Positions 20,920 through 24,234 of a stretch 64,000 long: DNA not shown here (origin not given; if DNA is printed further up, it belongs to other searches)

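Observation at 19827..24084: Translationally coupled TPR-TM / DUF3153-like lipoprotein / UPF0182 operon, and a second UPF0182 paralog at 50712-53582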

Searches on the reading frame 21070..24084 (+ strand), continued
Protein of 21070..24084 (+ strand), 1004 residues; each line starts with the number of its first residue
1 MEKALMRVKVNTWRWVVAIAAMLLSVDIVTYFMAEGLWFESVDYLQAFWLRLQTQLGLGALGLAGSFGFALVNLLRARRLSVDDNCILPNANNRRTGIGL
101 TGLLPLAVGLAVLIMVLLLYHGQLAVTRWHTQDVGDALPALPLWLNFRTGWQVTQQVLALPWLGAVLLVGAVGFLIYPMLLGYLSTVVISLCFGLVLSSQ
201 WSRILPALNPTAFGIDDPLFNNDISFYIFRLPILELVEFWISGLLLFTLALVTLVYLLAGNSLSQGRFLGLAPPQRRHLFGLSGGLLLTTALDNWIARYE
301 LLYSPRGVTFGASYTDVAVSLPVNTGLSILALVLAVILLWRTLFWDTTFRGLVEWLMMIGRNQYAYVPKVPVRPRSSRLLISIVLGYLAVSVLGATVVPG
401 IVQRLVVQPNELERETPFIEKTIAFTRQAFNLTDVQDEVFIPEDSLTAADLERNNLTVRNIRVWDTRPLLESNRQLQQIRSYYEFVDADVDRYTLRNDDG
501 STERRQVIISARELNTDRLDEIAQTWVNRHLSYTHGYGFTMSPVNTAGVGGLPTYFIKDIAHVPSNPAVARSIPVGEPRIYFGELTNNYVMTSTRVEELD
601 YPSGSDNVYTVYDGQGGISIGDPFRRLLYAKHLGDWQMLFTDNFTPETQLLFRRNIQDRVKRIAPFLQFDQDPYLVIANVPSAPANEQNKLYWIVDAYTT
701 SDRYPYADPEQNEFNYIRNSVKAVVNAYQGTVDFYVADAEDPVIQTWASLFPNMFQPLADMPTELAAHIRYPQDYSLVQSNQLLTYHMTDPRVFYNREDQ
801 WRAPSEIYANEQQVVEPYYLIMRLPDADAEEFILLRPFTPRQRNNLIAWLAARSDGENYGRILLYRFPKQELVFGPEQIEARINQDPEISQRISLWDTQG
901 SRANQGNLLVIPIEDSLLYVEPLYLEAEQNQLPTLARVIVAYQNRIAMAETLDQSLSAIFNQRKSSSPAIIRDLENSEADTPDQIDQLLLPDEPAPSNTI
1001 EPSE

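Call 98: list_cluster_members(proteins=[P0121, P0001, P0241])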
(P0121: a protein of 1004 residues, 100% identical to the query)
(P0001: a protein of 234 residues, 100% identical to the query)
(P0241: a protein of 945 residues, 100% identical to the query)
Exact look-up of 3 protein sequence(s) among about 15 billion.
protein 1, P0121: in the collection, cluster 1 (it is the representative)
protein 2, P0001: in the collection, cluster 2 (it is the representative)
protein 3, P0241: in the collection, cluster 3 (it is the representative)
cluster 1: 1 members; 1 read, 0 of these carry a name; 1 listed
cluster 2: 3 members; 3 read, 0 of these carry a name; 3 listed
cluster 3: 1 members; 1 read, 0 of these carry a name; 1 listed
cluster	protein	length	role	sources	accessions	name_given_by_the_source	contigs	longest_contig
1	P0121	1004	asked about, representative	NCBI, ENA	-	-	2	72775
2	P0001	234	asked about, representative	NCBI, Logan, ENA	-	-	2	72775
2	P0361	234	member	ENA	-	-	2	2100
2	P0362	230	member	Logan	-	-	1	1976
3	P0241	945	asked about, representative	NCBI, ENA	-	-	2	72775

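Call 99: find_encoding_contigs(protein=P0362, flank=3000, max_places=4)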
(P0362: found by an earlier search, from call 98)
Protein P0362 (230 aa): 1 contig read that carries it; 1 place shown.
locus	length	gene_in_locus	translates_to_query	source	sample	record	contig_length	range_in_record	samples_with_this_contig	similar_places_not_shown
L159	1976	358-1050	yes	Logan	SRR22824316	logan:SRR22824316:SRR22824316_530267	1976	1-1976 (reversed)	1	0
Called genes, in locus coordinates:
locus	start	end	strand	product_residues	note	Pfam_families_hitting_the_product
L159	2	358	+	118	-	?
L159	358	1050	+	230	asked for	PF11353:DUF3153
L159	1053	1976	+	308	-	?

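Call 100: find_encoding_contigs(protein=P0361, flank=3000, max_places=4)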
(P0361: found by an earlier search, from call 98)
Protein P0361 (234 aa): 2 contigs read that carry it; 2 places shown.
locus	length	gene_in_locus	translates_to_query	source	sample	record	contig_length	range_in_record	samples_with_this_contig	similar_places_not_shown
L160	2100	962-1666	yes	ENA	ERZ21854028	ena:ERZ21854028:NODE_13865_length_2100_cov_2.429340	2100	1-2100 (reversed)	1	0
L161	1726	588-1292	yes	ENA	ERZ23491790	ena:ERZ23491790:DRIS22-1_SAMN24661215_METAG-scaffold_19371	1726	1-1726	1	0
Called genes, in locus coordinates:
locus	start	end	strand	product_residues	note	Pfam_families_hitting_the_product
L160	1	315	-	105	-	?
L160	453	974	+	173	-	-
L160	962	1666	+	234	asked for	PF11353:DUF3153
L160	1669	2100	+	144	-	?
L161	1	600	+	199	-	?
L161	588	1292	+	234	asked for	PF11353:DUF3153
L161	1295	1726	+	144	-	?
